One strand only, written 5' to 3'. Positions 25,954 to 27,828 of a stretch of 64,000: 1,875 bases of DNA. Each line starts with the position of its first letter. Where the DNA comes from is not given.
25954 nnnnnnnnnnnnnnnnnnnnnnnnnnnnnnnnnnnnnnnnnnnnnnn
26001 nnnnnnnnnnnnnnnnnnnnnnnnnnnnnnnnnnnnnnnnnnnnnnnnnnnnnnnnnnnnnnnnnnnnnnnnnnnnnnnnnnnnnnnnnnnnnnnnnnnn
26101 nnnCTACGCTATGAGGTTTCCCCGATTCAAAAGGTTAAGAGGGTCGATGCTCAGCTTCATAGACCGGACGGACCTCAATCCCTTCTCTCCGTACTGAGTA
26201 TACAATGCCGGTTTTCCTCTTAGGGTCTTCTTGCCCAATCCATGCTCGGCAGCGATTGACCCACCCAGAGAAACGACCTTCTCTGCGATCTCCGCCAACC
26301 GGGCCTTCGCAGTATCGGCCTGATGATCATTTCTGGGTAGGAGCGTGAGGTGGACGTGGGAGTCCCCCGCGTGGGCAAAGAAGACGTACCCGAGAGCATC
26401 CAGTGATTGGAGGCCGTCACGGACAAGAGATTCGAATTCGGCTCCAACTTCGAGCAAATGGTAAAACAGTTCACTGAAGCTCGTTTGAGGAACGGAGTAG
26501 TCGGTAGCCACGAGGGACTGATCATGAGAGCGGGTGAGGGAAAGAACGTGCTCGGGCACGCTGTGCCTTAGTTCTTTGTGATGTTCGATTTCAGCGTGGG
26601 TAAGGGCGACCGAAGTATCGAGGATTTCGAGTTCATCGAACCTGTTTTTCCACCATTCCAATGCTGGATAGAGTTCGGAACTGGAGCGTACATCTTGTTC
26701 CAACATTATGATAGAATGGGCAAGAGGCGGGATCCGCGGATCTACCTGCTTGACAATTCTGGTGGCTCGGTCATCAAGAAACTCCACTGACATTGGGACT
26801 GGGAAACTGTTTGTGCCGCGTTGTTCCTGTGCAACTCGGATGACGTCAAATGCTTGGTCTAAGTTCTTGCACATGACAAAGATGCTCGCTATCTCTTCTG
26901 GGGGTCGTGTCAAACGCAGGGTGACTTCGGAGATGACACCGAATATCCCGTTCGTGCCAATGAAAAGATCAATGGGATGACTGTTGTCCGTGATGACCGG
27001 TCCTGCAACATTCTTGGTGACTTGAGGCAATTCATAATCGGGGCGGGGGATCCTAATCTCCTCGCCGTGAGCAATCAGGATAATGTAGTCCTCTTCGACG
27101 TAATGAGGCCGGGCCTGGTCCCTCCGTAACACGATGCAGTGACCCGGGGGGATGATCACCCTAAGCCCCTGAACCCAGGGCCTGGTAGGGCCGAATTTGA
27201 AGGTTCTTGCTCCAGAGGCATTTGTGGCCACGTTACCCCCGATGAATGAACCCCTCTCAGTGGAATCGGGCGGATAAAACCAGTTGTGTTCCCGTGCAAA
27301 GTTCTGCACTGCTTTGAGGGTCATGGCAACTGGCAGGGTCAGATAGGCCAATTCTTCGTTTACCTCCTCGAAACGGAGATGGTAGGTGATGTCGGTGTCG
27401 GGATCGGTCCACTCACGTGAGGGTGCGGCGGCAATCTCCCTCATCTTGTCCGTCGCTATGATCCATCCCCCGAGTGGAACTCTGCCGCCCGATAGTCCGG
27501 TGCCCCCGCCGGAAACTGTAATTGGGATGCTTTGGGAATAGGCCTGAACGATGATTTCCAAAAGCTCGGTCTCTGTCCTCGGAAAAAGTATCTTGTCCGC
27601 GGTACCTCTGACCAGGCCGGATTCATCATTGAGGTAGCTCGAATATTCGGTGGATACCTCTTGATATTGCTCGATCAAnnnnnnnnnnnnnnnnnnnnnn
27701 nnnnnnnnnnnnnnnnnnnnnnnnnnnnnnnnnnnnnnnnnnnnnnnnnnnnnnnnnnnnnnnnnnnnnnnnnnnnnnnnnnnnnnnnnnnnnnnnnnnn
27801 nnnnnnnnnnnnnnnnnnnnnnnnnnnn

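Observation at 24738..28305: Low-GC 3.5-kb island inserted at tRNA-Arg(TCG), bounded by a 21-bp perfect direct repeat and lacking any integrase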

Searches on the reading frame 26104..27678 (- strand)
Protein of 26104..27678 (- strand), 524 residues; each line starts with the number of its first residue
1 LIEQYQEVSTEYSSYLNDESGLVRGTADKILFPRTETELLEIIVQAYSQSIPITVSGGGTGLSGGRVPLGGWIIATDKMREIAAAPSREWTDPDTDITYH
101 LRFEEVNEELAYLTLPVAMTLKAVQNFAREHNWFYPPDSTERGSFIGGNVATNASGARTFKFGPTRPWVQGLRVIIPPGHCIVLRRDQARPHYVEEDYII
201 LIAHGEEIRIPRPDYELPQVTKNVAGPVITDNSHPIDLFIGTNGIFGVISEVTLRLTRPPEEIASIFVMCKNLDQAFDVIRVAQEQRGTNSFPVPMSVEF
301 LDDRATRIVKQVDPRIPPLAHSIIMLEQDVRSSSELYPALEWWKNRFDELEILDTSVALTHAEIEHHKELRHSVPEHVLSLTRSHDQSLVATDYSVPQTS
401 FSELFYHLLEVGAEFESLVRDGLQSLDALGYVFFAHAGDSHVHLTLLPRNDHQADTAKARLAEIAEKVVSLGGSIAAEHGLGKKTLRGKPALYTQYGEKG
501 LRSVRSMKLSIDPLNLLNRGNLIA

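Call 7: search_protein_families(library=pfam, proteins=[window:26104-27678:-], max_evalue=0.01)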
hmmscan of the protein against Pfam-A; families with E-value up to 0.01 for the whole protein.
window:26104-27678:- (524 aa): 2 families
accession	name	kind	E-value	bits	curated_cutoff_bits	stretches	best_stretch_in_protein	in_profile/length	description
PF02913.24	FAD-oxidase_C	-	1.8e-28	100.3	21.2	1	260-521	2-247/248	FAD linked oxidases, C-terminal domain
PF01565.28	FAD_binding_4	-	1.6e-20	73.7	26.4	2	102-183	55-137/139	FAD binding domain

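Call 10: find_encoding_contigs(protein=window:26104-27678:-, flank=10000, max_places=10)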
Protein window:26104-27678:- (524 aa): 1 contig read that carries it; 1 place shown.
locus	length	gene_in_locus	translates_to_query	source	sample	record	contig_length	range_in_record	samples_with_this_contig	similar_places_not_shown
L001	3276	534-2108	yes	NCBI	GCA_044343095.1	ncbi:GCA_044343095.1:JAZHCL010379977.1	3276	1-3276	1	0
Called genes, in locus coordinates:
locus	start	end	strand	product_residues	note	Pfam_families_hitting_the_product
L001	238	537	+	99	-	-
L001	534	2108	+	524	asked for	PF01565:FAD_binding_4, PF02913:FAD-oxidase_C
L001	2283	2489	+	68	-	-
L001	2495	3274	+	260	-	?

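Call 22: find_related_loci(query=window:26104-27678:-, collection=metagenome_contigs, flank=10000)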
Query window:26104-27678:- (524 aa) in metagenome_contigs; peptide patterns used: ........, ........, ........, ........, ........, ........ (x = any residue, [..] = any of these).
55 stretches matched a pattern, but none encodes a relative of the query by tblastn (E <= 1e-3).

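Call 23: find_homologous_proteins(query=window:26104-27678:-)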
Query window:26104-27678:- (524 aa): 2607 proteins with E <= 0.001 among 8000 candidates; the best 120 are listed.
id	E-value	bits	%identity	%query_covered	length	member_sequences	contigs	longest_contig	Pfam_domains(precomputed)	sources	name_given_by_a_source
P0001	0.0e+0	1179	99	100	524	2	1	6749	PF01565.29,PF02913.25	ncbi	-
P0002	1.9e-191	655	55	100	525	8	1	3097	PF01565.29,PF02913.25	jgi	jgi:D-lactate dehydrogenase (cytochrome)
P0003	1.0e-188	646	54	99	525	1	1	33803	PF01565.29,PF02913.25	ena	-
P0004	1.9e-185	636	55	100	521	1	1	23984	PF01565.29,PF02913.25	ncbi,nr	ncbi:MAG: FAD-binding oxidoreductase [Candidatus Heimdallarchaeota archaeon]|nr:FAD-binding oxidored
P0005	4.8e-185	634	55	98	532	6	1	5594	PF01565.29,PF02913.25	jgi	jgi:D-lactate dehydrogenase (cytochrome)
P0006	1.7e-183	629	54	100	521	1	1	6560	PF01565.29,PF02913.25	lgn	-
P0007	5.5e-181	621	52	98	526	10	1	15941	PF01565.29,PF02913.25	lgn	-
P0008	1.6e-176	606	53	100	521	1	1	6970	PF01565.29,PF02913.25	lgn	-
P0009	2.8e-174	599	53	100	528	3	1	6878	PF01565.29,PF02913.25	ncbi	-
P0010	4.8e-174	598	53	100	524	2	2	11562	PF01565.29,PF02913.25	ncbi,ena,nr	ncbi:MAG: FAD-binding oxidoreductase [Candidatus Heimdallarchaeota archaeon]|nr:FAD-binding oxidored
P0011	5.1e-174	598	52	99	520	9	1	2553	PF01565.29,PF02913.25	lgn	-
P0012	5.8e-174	598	52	100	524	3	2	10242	PF01565.29,PF02913.25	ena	-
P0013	2.8e-172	592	53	98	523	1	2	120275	PF01565.29,PF02913.25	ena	-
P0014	3.3e-171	589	51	97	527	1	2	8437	PF01565.29,PF02913.25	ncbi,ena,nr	ncbi:MAG: FAD-binding oxidoreductase [Candidatus Heimdallarchaeota archaeon]|nr:FAD-binding oxidored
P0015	8.4e-169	581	49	100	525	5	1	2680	PF01565.29,PF02913.25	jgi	jgi:D-lactate dehydrogenase (cytochrome)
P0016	6.6e-168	578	50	100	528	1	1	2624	PF01565.29,PF02913.25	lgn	-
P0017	3.3e-167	576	49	100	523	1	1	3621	PF01565.29,PF02913.25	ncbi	-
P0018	1.3e-165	570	50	100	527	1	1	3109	PF01565.29,PF02913.25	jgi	-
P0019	3.2e-165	569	49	100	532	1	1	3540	PF01565.29,PF02913.25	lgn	-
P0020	5.3e-164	565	50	100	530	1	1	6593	PF01565.29,PF02913.25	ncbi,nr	ncbi:MAG: FAD-binding oxidoreductase [Candidatus Heimdallarchaeota archaeon]|nr:FAD-binding oxidored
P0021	1.2e-163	564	52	98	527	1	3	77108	PF01565.29,PF02913.25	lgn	-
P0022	5.0e-163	562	52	99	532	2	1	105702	PF01565.29,PF02913.25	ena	-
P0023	7.5e-163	561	52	98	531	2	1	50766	PF01565.29,PF02913.25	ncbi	-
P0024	7.7e-162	558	52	92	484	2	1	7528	PF01565.29,PF02913.25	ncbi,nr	ncbi:MAG: FAD-binding oxidoreductase, partial [Candidatus Heimdallarchaeota archaeon]|nr:FAD-binding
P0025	1.9e-161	557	49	100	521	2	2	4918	PF01565.29,PF02913.25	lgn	-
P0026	9.1e-161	554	49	99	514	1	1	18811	PF01565.29,PF02913.25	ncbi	-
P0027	2.6e-160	553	50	96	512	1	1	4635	PF01565.29,PF02913.25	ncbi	-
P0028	2.2e-159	550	49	98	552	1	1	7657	PF01565.29,PF02913.25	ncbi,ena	-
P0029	3.8e-158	546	48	98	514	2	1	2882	PF01565.29,PF02913.25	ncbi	-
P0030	5.3e-158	545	49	100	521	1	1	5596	PF01565.29,PF02913.25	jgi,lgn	jgi:D-lactate dehydrogenase (cytochrome)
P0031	4.8e-157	542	47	100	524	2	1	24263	PF01565.29,PF02913.25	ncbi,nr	ncbi:MAG: putative FAD-linked oxidoreductase [Candidatus Heimdallarchaeota archaeon LC_2]|nr:MAG: pu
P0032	7.5e-157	541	48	99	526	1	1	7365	PF01565.29,PF02913.25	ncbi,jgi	ncbi:MAG: FAD-binding oxidoreductase [Candidatus Hodarchaeales archaeon]|jgi:D-lactate dehydrogenase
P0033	2.4e-156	540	48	99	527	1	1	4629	PF01565.29,PF02913.25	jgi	jgi:D-lactate dehydrogenase (cytochrome)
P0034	5.9e-154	532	47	99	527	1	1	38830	PF01565.29,PF02913.25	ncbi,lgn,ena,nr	ncbi:MAG: putative FAD-linked oxidoreductase [Candidatus Heimdallarchaeota archaeon LC_3]|nr:MAG: pu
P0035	1.0e-152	528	49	99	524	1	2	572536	PF01565.29,PF02913.25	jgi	jgi:D-lactate dehydrogenase (cytochrome)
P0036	1.8e-152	527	47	99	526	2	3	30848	PF01565.29,PF02913.25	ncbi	ncbi:MAG: FAD-binding oxidoreductase [Candidatus Hodarchaeales archaeon]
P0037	7.8e-152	525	47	100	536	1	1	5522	PF01565.29,PF02913.25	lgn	-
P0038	2.7e-151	523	45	100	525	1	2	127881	PF01565.29,PF02913.25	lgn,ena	-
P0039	1.3e-148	514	47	100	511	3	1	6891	PF01565.29,PF02913.25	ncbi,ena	-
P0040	1.9e-148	514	47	97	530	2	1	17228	PF01565.29,PF02913.25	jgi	jgi:D-lactate dehydrogenase (cytochrome)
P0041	3.7e-148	513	46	99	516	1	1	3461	PF01565.29,PF02913.25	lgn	-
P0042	9.0e-148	511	57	78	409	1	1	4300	PF01565.29,PF02913.25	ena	-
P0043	4.3e-147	509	47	99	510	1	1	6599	PF01565.29,PF02913.25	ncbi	-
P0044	1.1e-146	508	47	99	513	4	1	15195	PF01565.29,PF02913.25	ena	-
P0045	7.4e-146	505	45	100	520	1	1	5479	PF01565.29,PF02913.25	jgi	-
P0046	1.7e-145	504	47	100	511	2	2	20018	PF01565.29,PF02913.25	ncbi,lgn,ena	-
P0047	3.6e-145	503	45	98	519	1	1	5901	PF01565.29,PF02913.25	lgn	-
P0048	3.8e-145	503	46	99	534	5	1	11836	PF01565.29,PF02913.25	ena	-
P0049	5.0e-144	499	48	93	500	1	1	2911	PF01565.29,PF02913.25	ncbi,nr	ncbi:MAG TPA: FAD-binding oxidoreductase, partial [Candidatus Hodarchaeales archaeon]|nr:FAD-binding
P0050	4.8e-140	486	45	100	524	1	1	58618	PF01565.29,PF02913.25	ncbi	-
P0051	1.5e-138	481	45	98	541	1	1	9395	PF01565.29,PF02913.25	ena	-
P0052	2.7e-138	480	45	98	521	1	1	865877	PF01565.29,PF02913.25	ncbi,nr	ncbi:MAG: FAD-binding oxidoreductase [Candidatus Heimdallarchaeota archaeon]|nr:FAD-binding oxidored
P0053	1.3e-134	468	42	100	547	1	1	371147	PF01565.29,PF02913.25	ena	-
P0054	2.8e-129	450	44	98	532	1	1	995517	PF01565.29,PF02913.25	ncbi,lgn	-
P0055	4.5e-125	437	42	97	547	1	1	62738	PF01565.29,PF02913.25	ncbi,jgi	ncbi:MAG: FAD-binding oxidoreductase [Candidatus Hodarchaeales archaeon]|jgi:D-lactate dehydrogenase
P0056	6.3e-124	433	44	100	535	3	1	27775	PF01565.29,PF02913.25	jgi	jgi:D-lactate dehydrogenase (cytochrome)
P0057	8.5e-123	429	51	77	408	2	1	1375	PF01565.29,PF02913.25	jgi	jgi:D-lactate dehydrogenase (cytochrome)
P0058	7.3e-118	413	40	97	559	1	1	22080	PF01565.29,PF02913.25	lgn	-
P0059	3.4e-114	401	38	98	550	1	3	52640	PF01565.29,PF02913.25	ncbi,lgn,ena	-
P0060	5.8e-113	397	39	98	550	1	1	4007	PF01565.29,PF02913.25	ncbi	-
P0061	6.6e-112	393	38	97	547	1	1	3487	PF01565.29,PF02913.25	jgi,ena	-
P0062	1.0e-111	392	38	98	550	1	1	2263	PF01565.29,PF02913.25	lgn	-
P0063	5.6e-111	390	39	97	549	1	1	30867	PF01565.29,PF02913.25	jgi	jgi:D-lactate dehydrogenase (cytochrome)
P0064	4.0e-110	387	38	99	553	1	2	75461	PF01565.29,PF02913.25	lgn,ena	-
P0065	6.4e-110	387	37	98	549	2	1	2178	PF01565.29,PF02913.25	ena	-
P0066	1.9e-107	378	37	97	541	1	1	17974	PF01565.29,PF02913.25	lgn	-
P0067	1.6e-106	375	38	99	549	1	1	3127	PF01565.29,PF02913.25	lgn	-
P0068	1.4e-104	369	47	72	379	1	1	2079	PF01565.29,PF02913.25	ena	-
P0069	5.1e-104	367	38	97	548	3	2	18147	PF01565.29,PF02913.25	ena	-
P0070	4.0e-95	338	53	56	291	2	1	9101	PF02913.25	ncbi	ncbi:MAG: FAD-binding oxidoreductase [Candidatus Kariarchaeaceae archaeon]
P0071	1.4e-91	326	37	87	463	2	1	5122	PF01565.29,PF02913.25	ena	-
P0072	1.7e-89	319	35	97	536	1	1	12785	PF01565.29,PF02913.25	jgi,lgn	-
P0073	7.0e-89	317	34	97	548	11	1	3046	PF01565.29,PF02913.25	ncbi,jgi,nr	ncbi:MAG: FAD-binding oxidoreductase [archaeon YNP-LCB-003-016]|nr:FAD-binding oxidoreductase [Candi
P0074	1.1e-88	316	35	97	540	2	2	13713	PF01565.29,PF02913.25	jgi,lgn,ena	-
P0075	2.9e-88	315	35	97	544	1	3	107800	PF01565.29,PF02913.25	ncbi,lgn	-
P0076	8.8e-88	313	35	97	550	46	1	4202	PF01565.29,PF02913.25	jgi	-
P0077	4.8e-86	308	34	97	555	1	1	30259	PF01565.29,PF02913.25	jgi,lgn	jgi:D-lactate dehydrogenase (cytochrome)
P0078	2.3e-85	306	32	97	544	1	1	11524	PF01565.29,PF02913.25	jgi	-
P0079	3.1e-85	305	34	99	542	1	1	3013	PF01565.29,PF02913.25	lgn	-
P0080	8.5e-85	304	34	98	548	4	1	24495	PF01565.29,PF02913.25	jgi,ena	-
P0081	2.4e-84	302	34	97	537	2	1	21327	PF01565.29,PF02913.25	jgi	jgi:D-lactate dehydrogenase (cytochrome)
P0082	1.3e-83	300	34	97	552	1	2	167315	PF01565.29,PF02913.25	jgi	-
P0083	2.9e-83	299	33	97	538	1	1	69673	PF01565.29,PF02913.25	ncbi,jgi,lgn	jgi:D-lactate dehydrogenase (cytochrome)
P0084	4.9e-83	298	33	97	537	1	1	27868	PF01565.29,PF02913.25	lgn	-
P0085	1.9e-82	296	34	97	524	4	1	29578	PF01565.29,PF02913.25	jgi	-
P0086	9.7e-82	294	34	97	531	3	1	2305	PF01565.29,PF02913.25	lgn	-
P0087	6.5e-81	291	33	97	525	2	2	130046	PF01565.29,PF02913.25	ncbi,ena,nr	ncbi:MAG TPA: FAD-binding oxidoreductase [Geobacterales bacterium]|nr:FAD-binding oxidoreductase [Ge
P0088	7.4e-81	291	32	98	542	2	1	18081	PF01565.29,PF02913.25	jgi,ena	-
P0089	1.4e-80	290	33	97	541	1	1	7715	PF01565.29,PF02913.25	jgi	jgi:D-lactate dehydrogenase (cytochrome)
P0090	2.0e-80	289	34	100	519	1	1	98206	PF01565.29,PF02913.25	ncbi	-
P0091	4.4e-79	285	34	96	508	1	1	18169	PF01565.29,PF02913.25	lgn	-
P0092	1.3e-78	283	34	97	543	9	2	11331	PF01565.29,PF02913.25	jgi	-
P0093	1.9e-78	283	34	99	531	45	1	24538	PF01565.29,PF02913.25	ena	-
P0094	2.6e-77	279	32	95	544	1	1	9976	PF01565.29,PF02913.25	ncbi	-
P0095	2.8e-77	279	33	97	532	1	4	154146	PF01565.29,PF02913.25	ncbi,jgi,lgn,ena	-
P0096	3.9e-77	278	33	98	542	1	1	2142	PF01565.29,PF02913.25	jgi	-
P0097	5.1e-77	278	33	98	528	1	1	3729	PF01565.29,PF02913.25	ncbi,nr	ncbi:MAG TPA: FAD-binding oxidoreductase [Pyrinomonadaceae bacterium]|nr:FAD-binding oxidoreductase 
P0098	1.2e-76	277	35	98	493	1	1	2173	PF01565.29,PF02913.25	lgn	-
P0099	1.9e-76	276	33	98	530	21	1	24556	PF01565.29,PF02913.25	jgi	jgi:D-lactate dehydrogenase (cytochrome)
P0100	3.2e-76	275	32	98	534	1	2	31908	PF01565.29,PF02913.25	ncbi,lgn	ncbi:MAG: FAD-binding oxidoreductase [Vulcanimicrobiota bacterium]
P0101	5.0e-76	275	32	97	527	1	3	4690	PF01565.29,PF02913.25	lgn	-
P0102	5.3e-76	275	32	97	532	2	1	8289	PF01565.29,PF02913.25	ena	-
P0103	1.1e-75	274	32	97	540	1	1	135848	PF01565.29,PF02913.25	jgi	-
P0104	2.5e-75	272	33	97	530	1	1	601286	PF01565.29,PF02913.25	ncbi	ncbi:MAG: FAD-binding oxidoreductase [Thermoprotei archaeon]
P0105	4.0e-75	272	33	98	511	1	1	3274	PF01565.29,PF02913.25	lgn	-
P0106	4.4e-75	272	34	98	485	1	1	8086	PF01565.29,PF02913.25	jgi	jgi:D-lactate dehydrogenase (cytochrome)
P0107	7.0e-75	271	32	98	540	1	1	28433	PF01565.29,PF02913.25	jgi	-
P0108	8.4e-75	271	33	98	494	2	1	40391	PF01565.29,PF02913.25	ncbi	ncbi:MAG TPA: FAD-binding oxidoreductase [Pyrinomonadaceae bacterium]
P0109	1.2e-74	270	33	98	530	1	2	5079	PF01565.29,PF02913.25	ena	-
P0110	2.1e-74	269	33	98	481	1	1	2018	PF01565.29,PF02913.25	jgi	jgi:D-lactate dehydrogenase (cytochrome)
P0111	3.3e-74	269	34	99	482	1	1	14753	PF01565.29,PF02913.25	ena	-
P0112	3.3e-74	269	33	98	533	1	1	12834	PF01565.29,PF02913.25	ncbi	-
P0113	6.9e-74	268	35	98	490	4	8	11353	PF01565.29,PF02913.25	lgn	-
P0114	7.7e-74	267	33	98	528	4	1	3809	PF01565.29,PF02913.25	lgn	-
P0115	8.8e-74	267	32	98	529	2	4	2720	PF01565.29,PF02913.25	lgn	-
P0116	1.1e-73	267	32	98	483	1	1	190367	PF01565.29,PF02913.25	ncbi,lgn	-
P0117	1.1e-73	267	33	98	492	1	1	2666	PF01565.29,PF02913.25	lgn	-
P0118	1.5e-73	267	34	98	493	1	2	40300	PF01565.29,PF02913.25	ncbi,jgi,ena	-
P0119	2.1e-73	266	32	98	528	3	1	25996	PF01565.29,PF02913.25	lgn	-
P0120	2.3e-73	266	33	98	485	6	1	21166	PF01565.29,PF02913.25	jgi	jgi:D-lactate dehydrogenase (cytochrome)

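Call 24: find_encoding_contigs(protein=P0001, flank=10000, max_places=6)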
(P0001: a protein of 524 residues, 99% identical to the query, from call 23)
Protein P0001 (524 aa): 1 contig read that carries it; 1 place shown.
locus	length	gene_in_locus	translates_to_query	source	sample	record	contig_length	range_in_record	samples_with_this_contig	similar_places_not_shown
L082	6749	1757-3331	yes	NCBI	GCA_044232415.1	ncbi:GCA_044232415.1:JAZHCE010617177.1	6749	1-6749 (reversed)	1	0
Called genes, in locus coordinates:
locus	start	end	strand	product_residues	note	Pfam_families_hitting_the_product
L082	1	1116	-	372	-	?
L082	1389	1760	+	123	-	-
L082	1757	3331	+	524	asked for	PF01565:FAD_binding_4, PF02913:FAD-oxidase_C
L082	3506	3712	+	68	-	-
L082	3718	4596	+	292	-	PF00561:Abhydrolase_1, PF12697:Abhydrolase_6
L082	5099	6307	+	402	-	PF01546:Peptidase_M20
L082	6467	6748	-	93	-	?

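Call 25: find_encoding_contigs(protein=P0004, flank=6000, max_places=3)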
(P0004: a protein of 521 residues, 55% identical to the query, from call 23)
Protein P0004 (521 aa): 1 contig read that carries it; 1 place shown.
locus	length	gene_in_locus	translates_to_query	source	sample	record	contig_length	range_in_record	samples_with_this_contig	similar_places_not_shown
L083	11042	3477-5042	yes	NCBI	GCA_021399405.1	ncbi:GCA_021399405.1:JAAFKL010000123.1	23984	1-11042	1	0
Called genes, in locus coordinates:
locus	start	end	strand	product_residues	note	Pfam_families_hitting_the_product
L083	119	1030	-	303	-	PF01012:ETF, PF00766:ETF_alpha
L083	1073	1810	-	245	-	PF01012:ETF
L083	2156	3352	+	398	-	PF02771:Acyl-CoA_dh_N, PF02770:Acyl-CoA_dh_M, PF00441:Acyl-CoA_dh_1, PF08028:Acyl-CoA_dh_2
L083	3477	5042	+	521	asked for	PF01565:FAD_binding_4, PF02913:FAD-oxidase_C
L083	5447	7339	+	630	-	PF00496:SBP_bac_5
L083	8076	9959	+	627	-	PF00496:SBP_bac_5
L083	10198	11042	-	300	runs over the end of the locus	PF00491:Arginase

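Call 26: find_encoding_contigs(protein=P0003, flank=6000, max_places=3)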
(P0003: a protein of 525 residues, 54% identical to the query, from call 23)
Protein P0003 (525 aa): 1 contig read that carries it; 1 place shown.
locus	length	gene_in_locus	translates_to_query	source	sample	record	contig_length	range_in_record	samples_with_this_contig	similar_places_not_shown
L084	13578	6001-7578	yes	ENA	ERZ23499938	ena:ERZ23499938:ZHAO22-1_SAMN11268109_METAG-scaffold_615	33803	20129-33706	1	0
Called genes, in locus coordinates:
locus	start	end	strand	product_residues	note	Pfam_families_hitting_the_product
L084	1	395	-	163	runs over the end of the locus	-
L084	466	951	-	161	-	-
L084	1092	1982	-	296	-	PF00892:EamA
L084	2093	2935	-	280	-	PF11187:Mbeg1-like (faint), PF01764:Lipase_3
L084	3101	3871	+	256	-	PF13489:Methyltransf_23, PF13847:Methyltransf_31 (weak), PF08241:Methyltransf_11 (weak), PF08242:Methyltransf_12 (weak), PF13649:Methyltransf_25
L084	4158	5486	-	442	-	PF00082:Peptidase_S8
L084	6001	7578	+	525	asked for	PF01565:FAD_binding_4, PF02913:FAD-oxidase_C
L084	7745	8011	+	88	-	-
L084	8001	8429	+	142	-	PF01850:PIN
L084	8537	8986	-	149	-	-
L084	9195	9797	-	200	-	-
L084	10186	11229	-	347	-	PF12746:GNAT_acetyltran, PF13302:Acetyltransf_3, PF00583:Acetyltransf_1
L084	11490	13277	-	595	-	PF00881:Nitroreductase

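Call 40: search_protein_families(library=phrogs, proteins=[window:26104-27678:-], max_evalue=1)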
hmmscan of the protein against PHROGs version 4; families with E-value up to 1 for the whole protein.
window:26104-27678:- (524 aa): 1 family
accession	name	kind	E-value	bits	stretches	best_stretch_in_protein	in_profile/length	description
phrog_2688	-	unknown function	0.38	11.2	1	236-288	91-143/280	-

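Call 44: search_protein_families(library=ncbifam, proteins=[window:26104-27678:-, L082:5099-6307:+], max_evalue=0.001)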
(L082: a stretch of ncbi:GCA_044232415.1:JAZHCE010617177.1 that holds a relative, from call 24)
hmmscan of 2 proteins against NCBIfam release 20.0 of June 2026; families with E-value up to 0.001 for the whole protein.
window:26104-27678:- (524 aa): 4 families
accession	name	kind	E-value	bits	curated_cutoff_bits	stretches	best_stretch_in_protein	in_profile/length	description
TIGR00387.1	glcD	equivalog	5.5e-48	163.8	567.9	3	237-520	151-412/413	glycolate oxidase subunit GlcD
NF008408.0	PRK11230.1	equivalog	1.4e-20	73.3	897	1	237-522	208-471/499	glycolate oxidase subunit GlcD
NF049975.1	2HglutDHaseYdiJ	equivalog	3.4e-10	38.4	1350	1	105-190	112-201/1018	D-2-hydroxyglutarate dehydrogenase YdiJ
NF008439.0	PRK11282.1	equivalog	2e-07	30.2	284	0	219-283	139-196/358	glycolate oxidase subunit GlcE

L082:5099-6307:+ (402 aa): 3 families
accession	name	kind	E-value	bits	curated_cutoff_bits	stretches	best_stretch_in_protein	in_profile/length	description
NF040868.1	carboxypep_CpsA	equivalog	4.4e-63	213.3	500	1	13-398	3-389/391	carboxypeptidase CpsA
TIGR01891.1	amidohydrolases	subfamily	1.6e-57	195.3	153.75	1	25-387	1-366/366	amidohydrolase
NF038260.1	ectoine_DoeB_2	equivalog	3.9e-43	147.7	550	1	26-386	9-367/378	N(2)-acetyl-L-2,4-diaminobutanoate deacetylase DoeB2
